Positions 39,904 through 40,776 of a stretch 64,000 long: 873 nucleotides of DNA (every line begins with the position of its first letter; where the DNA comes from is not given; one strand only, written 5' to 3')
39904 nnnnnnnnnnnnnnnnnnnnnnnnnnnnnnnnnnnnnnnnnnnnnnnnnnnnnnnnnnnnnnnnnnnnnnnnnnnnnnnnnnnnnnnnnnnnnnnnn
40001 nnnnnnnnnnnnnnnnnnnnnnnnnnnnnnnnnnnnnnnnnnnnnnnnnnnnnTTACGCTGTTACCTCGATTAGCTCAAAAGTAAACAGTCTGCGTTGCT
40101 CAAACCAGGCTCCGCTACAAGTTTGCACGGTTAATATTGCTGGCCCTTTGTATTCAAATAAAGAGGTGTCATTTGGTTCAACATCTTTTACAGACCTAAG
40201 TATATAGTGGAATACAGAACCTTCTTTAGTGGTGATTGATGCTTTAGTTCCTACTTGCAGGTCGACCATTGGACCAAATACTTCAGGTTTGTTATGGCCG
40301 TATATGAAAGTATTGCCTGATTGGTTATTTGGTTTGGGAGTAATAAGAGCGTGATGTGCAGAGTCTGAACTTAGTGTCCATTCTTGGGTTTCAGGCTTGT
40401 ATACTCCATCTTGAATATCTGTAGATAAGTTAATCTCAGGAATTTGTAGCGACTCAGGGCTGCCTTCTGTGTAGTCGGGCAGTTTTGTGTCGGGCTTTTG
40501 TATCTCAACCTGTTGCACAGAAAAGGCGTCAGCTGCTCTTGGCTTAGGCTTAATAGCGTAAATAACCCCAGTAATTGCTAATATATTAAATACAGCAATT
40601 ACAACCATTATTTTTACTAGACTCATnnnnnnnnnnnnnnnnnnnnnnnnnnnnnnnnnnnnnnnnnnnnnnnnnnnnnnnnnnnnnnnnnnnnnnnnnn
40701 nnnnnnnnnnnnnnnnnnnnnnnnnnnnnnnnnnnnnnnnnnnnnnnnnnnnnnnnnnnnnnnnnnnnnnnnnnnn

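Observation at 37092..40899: Sortase translationally coupled to a processive GT2 synthase and a CBM-bearing polysaccharide deacetylase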

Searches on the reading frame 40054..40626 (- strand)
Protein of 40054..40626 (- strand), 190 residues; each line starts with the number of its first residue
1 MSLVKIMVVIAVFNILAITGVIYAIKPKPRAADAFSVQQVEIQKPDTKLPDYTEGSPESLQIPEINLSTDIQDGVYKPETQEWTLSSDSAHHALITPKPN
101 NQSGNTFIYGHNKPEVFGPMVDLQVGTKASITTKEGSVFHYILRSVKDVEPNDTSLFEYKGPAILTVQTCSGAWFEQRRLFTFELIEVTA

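Call 6: search_protein_families(library=pfam, proteins=[window:40054-40626:-], max_evalue=0.01)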
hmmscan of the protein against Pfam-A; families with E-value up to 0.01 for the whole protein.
window:40054-40626:- (190 aa): 1 family
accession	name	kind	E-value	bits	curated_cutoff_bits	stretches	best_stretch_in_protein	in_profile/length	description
PF04203.18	Sortase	-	4.3e-16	59.2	26.6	1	60-179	1-117/125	Sortase domain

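Call 8: search_protein_families(library=ncbifam, proteins=[window:40054-40626:-], max_evalue=0.1)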
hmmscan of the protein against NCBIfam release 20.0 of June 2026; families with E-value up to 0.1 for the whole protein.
window:40054-40626:- (190 aa): 7 families
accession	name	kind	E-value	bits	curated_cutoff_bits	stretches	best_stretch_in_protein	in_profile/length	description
NF058671.1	sortase_SrtD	exception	2.4e-08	33.9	140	1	46-170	53-168/187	class D sortase, LPxTATN-specific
NF033746.1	class_D_sortase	subfamily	2.4e-07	30.7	165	1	59-170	12-114/135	class D sortase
TIGR01076.1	sortase_fam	subfamily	8.7e-07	28.8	39.35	1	60-181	3-123/136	sortase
NF033748.1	class_F_sortase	subfamily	8.2e-05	22.3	166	1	54-181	8-144/155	class F sortase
NF033747.1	class_E_sortase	subfamily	0.0014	18.5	160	1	59-183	73-202/211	class E sortase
NF033745.1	class_C_sortase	subfamily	0.0098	15.6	160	1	58-180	94-214/220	class C sortase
TIGR03784.1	marine_sortase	equivalog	0.043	13.4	158.25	1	99-170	86-156/174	class GN sortase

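Call 10: find_encoding_contigs(protein=window:40054-40626:-, flank=8000, max_places=6)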
Protein window:40054-40626:- (190 aa): 1 contig read that carries it; 1 place shown.
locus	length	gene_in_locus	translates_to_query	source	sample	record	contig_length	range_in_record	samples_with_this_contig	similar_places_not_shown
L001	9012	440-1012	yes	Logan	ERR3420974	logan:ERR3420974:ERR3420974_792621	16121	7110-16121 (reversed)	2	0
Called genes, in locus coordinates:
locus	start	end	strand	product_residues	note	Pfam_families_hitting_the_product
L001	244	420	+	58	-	-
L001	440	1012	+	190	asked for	PF04203:Sortase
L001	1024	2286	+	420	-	PF13506:Glyco_transf_21, PF00535:Glycos_transf_2, PF10111:Glyco_tranf_2_2, PF13641:Glyco_tranf_2_3, PF13632:Glyco_trans_2_3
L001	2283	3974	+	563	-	PF01522:Polysacc_deac_1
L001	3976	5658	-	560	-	PF00512:HisKA (weak), PF02518:HATPase_c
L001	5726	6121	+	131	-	-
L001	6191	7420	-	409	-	-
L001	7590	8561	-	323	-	-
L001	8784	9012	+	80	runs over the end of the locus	PF02604:PhdYeFM_antitox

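Call 11: find_homologous_proteins(query=window:40054-40626:-)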
Query window:40054-40626:- (190 aa): 60 proteins with E <= 0.001 among 95 candidates.
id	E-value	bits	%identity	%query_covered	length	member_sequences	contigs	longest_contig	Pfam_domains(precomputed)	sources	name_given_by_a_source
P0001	2.1e-121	420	100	100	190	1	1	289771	PF04203.19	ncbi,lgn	-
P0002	2.9e-70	254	60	99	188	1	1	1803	PF04203.19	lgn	-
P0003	1.9e-69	251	62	95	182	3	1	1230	PF04203.19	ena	-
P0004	3.9e-66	240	55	100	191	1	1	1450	PF04203.19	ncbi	-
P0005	2.0e-60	222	54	97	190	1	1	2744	PF04203.19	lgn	-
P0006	4.3e-48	181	44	97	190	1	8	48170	PF04203.19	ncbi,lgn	-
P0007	1.5e-47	180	47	99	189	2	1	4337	PF04203.19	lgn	-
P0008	1.2e-41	160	49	77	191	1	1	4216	PF04203.19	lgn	-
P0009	1.5e-41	160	43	97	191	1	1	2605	PF04203.19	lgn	-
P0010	1.9e-41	160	52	72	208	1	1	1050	PF04203.19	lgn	-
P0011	3.9e-41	159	49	77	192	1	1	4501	PF04203.19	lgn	-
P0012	9.7e-41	157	48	81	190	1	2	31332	PF04203.19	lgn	-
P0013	1.0e-40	157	41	97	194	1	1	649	PF04203.19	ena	-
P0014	2.2e-40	156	51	71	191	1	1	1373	PF04203.19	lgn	-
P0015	2.3e-40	156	42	97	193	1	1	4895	PF04203.19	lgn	-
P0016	2.7e-40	156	49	76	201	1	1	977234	PF04203.19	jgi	jgi:LPXTG-site transpeptidase (sortase) family protein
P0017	3.6e-40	156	42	97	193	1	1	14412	PF04203.19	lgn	-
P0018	5.3e-39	152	49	74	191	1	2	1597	PF04203.19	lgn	-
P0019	2.0e-38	150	42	96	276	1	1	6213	PF04203.19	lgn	-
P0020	3.6e-38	149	43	86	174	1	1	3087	PF04203.19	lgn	-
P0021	5.1e-38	149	39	96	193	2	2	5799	PF04203.19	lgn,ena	-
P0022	6.0e-38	148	48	69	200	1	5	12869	PF04203.19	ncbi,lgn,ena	-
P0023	9.1e-38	148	47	71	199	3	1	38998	PF04203.19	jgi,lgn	jgi:LPXTG-site transpeptidase (sortase) family protein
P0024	1.5e-37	147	47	71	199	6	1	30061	PF04203.19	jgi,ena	-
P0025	1.6e-37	147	50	72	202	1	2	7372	PF04203.19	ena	-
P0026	5.6e-37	145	49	71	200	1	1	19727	PF04203.19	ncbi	-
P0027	7.1e-37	145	38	95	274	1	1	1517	PF04203.19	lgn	-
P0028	3.2e-36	143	43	88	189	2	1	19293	PF04203.19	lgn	-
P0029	5.4e-36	142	47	71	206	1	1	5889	PF04203.19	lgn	-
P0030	1.3e-35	141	50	70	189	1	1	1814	PF04203.19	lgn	-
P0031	2.7e-35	140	49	71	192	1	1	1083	PF04203.19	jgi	jgi:LPXTG-site transpeptidase (sortase) family protein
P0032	5.0e-34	136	46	71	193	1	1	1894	PF04203.19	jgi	jgi:LPXTG-site transpeptidase (sortase) family protein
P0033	1.6e-33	134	46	71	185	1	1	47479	PF04203.19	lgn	-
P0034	2.6e-33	133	37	99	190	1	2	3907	PF04203.19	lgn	-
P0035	4.0e-33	133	47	71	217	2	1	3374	PF04203.19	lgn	-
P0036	4.3e-33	133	47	69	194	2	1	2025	PF04203.19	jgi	jgi:LPXTG-site transpeptidase (sortase) family protein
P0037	5.7e-33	132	34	97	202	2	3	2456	PF04203.19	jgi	jgi:LPXTG-site transpeptidase (sortase) family protein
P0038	6.4e-33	132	46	73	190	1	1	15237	PF04203.19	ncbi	-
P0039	1.3e-32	131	41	86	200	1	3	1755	PF04203.19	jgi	jgi:sortase (surface protein transpeptidase)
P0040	2.8e-32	130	46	71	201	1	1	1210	PF04203.19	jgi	jgi:LPXTG-site transpeptidase (sortase) family protein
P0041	3.2e-32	130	44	71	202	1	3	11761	PF04203.19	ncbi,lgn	-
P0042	3.2e-32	130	38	97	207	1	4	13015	PF04203.19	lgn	-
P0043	4.4e-32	129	44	69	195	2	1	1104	PF04203.19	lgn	-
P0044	6.0e-31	126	46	71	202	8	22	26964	PF04203.19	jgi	jgi:LPXTG-site transpeptidase (sortase) family protein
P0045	8.8e-31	125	44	71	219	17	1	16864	PF04203.19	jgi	jgi:LPXTG-site transpeptidase (sortase) family protein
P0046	3.0e-30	123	36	97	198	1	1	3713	PF04203.19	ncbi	-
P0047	3.3e-30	123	39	95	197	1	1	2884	PF04203.19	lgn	-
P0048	7.5e-30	122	44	72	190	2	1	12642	PF04203.19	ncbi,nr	ncbi:MAG TPA: sortase [Candidatus Saccharimonadales bacterium]|nr:sortase [Candidatus Saccharimonada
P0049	2.8e-29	120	41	87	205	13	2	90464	PF04203.19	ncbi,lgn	ncbi:Sortase family protein [compost metagenome]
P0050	3.9e-29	120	35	95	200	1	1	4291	PF04203.19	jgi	jgi:LPXTG-site transpeptidase (sortase) family protein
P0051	2.7e-28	117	41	84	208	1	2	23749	PF04203.19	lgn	-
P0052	3.6e-27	113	45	71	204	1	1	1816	PF04203.19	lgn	-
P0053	5.9e-27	113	36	99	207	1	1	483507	PF04203.19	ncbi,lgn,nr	ncbi:MAG TPA: sortase [Candidatus Saccharimonadales bacterium]|nr:sortase [Candidatus Saccharimonada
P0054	2.4e-26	111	37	99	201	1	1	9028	PF04203.19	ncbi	-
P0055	1.0e-25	109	35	97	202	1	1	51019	PF04203.19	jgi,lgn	jgi:hypothetical protein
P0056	2.0e-25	108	41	72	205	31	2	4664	PF04203.19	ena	-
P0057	1.9e-24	104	32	95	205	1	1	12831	PF04203.19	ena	-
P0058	1.9e-23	101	31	95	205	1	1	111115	PF04203.19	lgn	-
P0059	2.8e-22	97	45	71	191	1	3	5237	PF04203.19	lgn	-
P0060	3.6e-21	94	39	71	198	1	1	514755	PF04203.19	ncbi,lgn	-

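Call 13: find_related_loci(query=A1, collection=genome_contigs, flank=8000)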
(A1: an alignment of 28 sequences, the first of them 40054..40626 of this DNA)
Query A1 (190 aa) in genome_contigs; peptide patterns used: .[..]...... (x = any residue, [..] = any of these).
151 stretches matched a pattern; 125 encode a relative of the query (tblastn E <= 1e-3); the best 80 are kept; 80 distinct loci.
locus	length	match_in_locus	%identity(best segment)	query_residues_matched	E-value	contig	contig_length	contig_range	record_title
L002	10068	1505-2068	46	1-189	3e-57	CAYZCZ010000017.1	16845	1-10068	MAG TPA_asm: uncultured Candidatus Saccharibacteria bacterium isolate SRP286056_co1_207 genome assembly, contig: NODE_41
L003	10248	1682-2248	43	1-189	4e-55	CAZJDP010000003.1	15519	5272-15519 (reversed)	MAG TPA_asm: uncultured Candidatus Saccharibacteria bacterium isolate SRP135725_co1_140 genome assembly, contig: NODE_50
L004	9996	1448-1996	44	4-188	2e-54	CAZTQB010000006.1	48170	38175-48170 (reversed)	MAG TPA_asm: uncultured Candidatus Saccharibacteria bacterium isolate binchicken_co168_76 genome assembly, contig: NODE_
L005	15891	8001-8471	50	36-190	2e-49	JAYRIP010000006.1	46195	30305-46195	MAG: Candidatus Saccharimonadales bacterium isolate SZ_szas25bin.56 k141_828424, whole genome shotgun sequence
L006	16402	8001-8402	50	55-188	2e-48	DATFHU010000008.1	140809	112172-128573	MAG TPA_asm: Candidatus Saccharimonadales bacterium isolate SMAG_U8697 k141_2351685, whole genome shotgun sequence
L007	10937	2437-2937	48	22-188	2e-47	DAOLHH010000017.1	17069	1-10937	MAG TPA_asm: Candidatus Saccharibacteria bacterium isolate AMR_MDS_0253 NODE_154_length_17069_cov_7.516046, whole genome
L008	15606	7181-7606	51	47-188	5e-47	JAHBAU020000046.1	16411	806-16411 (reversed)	MAG: Candidatus Saccharibacteria bacterium isolate AQU-11 c_000000184649, whole genome shotgun sequence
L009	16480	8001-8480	46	29-190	3e-46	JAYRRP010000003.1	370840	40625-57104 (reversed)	MAG: Candidatus Saccharimonadales bacterium isolate XM1_ASGE3bin.32 k141_308254, whole genome shotgun sequence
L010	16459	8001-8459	48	36-188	3e-46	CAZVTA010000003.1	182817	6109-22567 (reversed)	MAG TPA_asm: uncultured Candidatus Saccharibacteria bacterium isolate SRP342105_co3_76 genome assembly, contig: NODE_20_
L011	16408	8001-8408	47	54-189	1e-44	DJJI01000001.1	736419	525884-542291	MAG TPA_asm: Candidatus Saccharibacteria bacterium UBA6572 UBA6572_contig_1, whole genome shotgun sequence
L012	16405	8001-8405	49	54-188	2e-44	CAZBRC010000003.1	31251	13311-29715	MAG TPA_asm: uncultured Candidatus Saccharibacteria bacterium isolate SRP292972_co3_132 genome assembly, contig: NODE_91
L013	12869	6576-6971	48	55-186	2e-44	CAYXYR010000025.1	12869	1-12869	MAG TPA_asm: uncultured Candidatus Saccharibacteria bacterium isolate SRP135725_co3_632 genome assembly, contig: NODE_53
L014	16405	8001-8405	48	54-188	1e-43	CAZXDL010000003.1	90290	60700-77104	MAG TPA_asm: uncultured Candidatus Saccharibacteria bacterium isolate SRP133034_co1_19 genome assembly, contig: NODE_106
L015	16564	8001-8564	41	3-188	2e-43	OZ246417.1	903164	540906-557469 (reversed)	MAG: uncultured Candidatus Saccharibacteria bacterium isolate binchicken_co179_116 genome assembly, chromosome: 1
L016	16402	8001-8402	47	55-188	2e-43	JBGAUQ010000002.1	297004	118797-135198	MAG: Candidatus Saccharimonadales bacterium isolate MAG_AAO_AS.77 AAOAS-77_NODE_2_length_297004_cov_11.501325, whole gen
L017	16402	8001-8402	49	54-187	5e-43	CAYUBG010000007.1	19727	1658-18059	MAG TPA_asm: uncultured Candidatus Saccharibacteria bacterium isolate SRP170004_co1_3 genome assembly, contig: NODE_4242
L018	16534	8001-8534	42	6-188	5e-43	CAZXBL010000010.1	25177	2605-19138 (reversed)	MAG TPA_asm: uncultured Candidatus Saccharibacteria bacterium isolate binchicken_co174_40 genome assembly, contig: NODE_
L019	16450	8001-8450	45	34-188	8e-43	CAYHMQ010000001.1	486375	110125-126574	MAG TPA_asm: uncultured Candidatus Saccharibacteria bacterium isolate ERP119705_co13_576 genome assembly, contig: NODE_2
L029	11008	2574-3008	44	46-189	2e-40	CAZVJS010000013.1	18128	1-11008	MAG TPA_asm: uncultured Candidatus Saccharibacteria bacterium isolate SRP200132_co1_71 genome assembly, contig: NODE_533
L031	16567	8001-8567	37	1-183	1e-39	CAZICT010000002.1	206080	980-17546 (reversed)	MAG TPA_asm: uncultured Candidatus Saccharibacteria bacterium isolate SRP144015_co1_49 genome assembly, contig: NODE_25_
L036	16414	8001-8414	46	53-190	5e-39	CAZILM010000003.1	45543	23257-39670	MAG TPA_asm: uncultured Candidatus Saccharibacteria bacterium isolate SRP200132_co1_22 genome assembly, contig: NODE_129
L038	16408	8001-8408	45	54-189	4e-39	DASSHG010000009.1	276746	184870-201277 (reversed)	MAG TPA_asm: Candidatus Saccharimonadales bacterium isolate SMAG_U1053 k141_727542, whole genome shotgun sequence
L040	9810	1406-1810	46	54-188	2e-38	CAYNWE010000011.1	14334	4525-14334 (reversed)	MAG TPA_asm: uncultured Candidatus Saccharibacteria bacterium isolate binchicken_co328_38 genome assembly, contig: NODE_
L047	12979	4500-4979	40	21-188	3e-36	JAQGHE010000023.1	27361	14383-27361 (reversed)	MAG: Candidatus Saccharibacteria bacterium isolate RYN_425 scaffold_52990, whole genome shotgun sequence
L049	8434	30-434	44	55-189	4e-36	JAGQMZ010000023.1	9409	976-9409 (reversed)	MAG: Candidatus Saccharibacteria bacterium isolate HKST-UBA55 NODE_23_length_9409_cov_3.899057, whole genome shotgun seq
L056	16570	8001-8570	37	4-188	1e-34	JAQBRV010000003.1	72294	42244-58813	MAG: Candidatus Saccharibacteria bacterium isolate RYN_410 scaffold_3173976, whole genome shotgun sequence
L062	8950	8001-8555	37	2-189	2e-33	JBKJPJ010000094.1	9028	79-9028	MAG: Candidatus Saccharimonadales bacterium isolate ant_bin.454 k117_4357081, whole genome shotgun sequence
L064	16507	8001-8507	40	23-188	3e-33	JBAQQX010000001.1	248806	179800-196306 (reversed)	MAG: Candidatus Saccharimonadales bacterium isolate MFD12015_ilm_asm_bin4 k127_187969, whole genome shotgun sequence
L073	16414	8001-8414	44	54-189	9e-32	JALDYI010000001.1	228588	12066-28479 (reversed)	MAG: Candidatus Saccharibacteria bacterium isolate MCT-ROC-18 NODE_11_length_228588_cov_7.453615, whole genome shotgun s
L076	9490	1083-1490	43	54-188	7e-31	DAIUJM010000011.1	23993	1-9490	MAG TPA_asm: Candidatus Saccharibacteria bacterium isolate CTOTU2436 NODE_912_length_23993_cov_7.162754, whole genome sh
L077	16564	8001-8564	36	5-188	7e-31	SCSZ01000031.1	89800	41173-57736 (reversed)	MAG: Patescibacteria group bacterium isolate FW300_bin.23 FW300_bin.23-143566, whole genome shotgun sequence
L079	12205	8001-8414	41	55-190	1e-30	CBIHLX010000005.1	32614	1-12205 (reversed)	MAG TPA_asm: uncultured bacterium isolate SRR17255031_binner123_Refined_24 genome assembly, contig: ERZ27337142.107, who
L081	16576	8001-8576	34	3-189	3e-30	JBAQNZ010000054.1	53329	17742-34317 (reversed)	MAG: Candidatus Microsaccharimonas sp. isolate MFD12002_ilm_asm_bin22 k127_8829, whole genome shotgun sequence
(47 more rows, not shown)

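Call 39: search_solved_structures(query=A1, max_evalue=0.01, show_alignments=1)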
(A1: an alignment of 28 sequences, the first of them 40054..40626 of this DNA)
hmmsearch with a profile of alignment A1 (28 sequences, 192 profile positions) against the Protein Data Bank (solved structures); distinct sequences matched with E-value up to 0.01: 44.
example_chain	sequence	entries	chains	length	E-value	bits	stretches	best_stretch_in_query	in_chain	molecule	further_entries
4d70_A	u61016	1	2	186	2.9e-09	39.9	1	62-173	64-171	SORTASE FAMILY PROTEIN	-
5cuw_A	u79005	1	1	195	1.5e-07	34.3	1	62-181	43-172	SrtE1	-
3rcc_A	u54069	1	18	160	2.8e-07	33.4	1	62-175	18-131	Sortase SrtA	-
8t28_A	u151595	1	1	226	3.1e-07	33.3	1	56-173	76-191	Class C sortase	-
7s56_A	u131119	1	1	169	3.6e-07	33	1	62-175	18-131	Class A sortase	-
4tqx_A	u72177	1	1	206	3.9e-07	32.9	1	30-181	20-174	Sortase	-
7s54_A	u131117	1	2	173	6.3e-07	32.2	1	62-173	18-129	Class A sortase, sortase A chimera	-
2kw8_A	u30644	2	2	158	1.5e-06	31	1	96-175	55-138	LPXTG-site transpeptidase family protein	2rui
1ija_A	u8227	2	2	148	2.3e-06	30.4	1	100-183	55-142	Sortase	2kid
1t2p_A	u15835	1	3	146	2.5e-06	30.3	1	101-183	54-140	sortase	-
2mlm_A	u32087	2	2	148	4.1e-06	29.6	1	100-183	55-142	Sortase family protein | Sortase A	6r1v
24rr_A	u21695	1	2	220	6.8e-06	28.9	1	109-181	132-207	Ebp pilus assembly class C sortase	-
2ln7_A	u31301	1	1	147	1.1e-05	28.2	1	103-172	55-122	LPXTG-site transpeptidase family protein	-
5hu4_A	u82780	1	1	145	2.7e-05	26.9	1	105-172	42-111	Cysteine protease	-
1t2o_A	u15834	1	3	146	0.00011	25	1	101-172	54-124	sortase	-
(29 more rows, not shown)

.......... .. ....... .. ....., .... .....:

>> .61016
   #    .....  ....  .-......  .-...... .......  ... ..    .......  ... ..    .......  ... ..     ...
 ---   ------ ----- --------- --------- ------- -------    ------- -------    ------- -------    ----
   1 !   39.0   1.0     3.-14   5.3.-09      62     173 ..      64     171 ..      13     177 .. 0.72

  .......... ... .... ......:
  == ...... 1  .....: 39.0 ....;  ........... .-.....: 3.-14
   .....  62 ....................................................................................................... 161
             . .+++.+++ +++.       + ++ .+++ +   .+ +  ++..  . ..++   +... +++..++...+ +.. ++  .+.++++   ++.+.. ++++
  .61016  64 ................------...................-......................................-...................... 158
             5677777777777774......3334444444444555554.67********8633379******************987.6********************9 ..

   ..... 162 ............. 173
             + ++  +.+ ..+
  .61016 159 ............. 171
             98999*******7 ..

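Call 49: search_protein_families(library=pfam, proteins=[L018:7407-7940:+, L031:7375-7980:+, L036:7237-7788:+, L047:3716-4378:+, L056:7310-7966:+, L062:7401-7937:+, L064:7318-7890:+, L076:76-888:+, L077:6693-7952:+, L081:7162-7959:+], max_evalue=0.1)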
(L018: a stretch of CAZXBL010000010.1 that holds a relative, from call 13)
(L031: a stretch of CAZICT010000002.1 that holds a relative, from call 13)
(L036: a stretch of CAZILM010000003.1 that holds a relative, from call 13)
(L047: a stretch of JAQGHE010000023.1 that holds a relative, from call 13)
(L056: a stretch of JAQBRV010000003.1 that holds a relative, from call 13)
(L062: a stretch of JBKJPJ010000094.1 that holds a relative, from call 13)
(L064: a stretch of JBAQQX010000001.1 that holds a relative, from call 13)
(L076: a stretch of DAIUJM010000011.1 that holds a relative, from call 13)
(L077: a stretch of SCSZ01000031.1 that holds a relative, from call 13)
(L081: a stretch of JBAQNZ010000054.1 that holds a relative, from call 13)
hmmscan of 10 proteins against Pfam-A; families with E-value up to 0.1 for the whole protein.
L018:7407-7940:+ (177 aa): 1 family
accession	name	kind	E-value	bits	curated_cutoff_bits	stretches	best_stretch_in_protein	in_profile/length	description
PF00746.26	Gram_pos_anchor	-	0.058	13.8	20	1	137-170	6-36/43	LPXTG cell wall anchor motif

L031:7375-7980:+ (201 aa): 0 families

L036:7237-7788:+ (183 aa): 1 family
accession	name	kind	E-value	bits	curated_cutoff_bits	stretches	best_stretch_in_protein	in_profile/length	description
PF00746.26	Gram_pos_anchor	-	0.025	14.9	20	1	139-168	6-35/43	LPXTG cell wall anchor motif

L047:3716-4378:+ (220 aa): 0 families

L056:7310-7966:+ (218 aa): 0 families

L062:7401-7937:+ (178 aa): 0 families

L064:7318-7890:+ (190 aa): 2 families
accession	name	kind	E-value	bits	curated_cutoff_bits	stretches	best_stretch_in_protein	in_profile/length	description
PF17717.6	DUF5562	-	0.0088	16.5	29.5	1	119-180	7-69/168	Family of unknown function (DUF5562)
PF08727.16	P3A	-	0.015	15.1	22.3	1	40-75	14-50/59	Poliovirus 3A protein like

L076:76-888:+ (270 aa): 0 families

L077:6693-7952:+ (419 aa): 4 families
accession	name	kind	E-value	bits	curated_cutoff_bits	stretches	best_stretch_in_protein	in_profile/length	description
PF14478.12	DUF4430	-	6.1e-06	27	23.8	0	234-261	39-68/72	Domain of unknown function (DUF4430)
PF24547.1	DUF7601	-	0.037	15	27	1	214-295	22-102/116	Domain of unknown function (DUF7601)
PF08460.16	SH3_5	-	0.037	14.5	22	0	224-260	4-41/68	Bacterial SH3 domain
PF19804.4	DUF6287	-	0.039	13.7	26.3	0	167-182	17-32/34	Domain of unknown function (DUF6287)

L081:7162-7959:+ (265 aa): 1 family
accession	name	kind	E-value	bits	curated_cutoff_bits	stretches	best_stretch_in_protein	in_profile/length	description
PF14927.11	Neurensin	-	0.024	14.8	27.7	0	6-29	38-61/132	Neurensin/Transmembrane protein 74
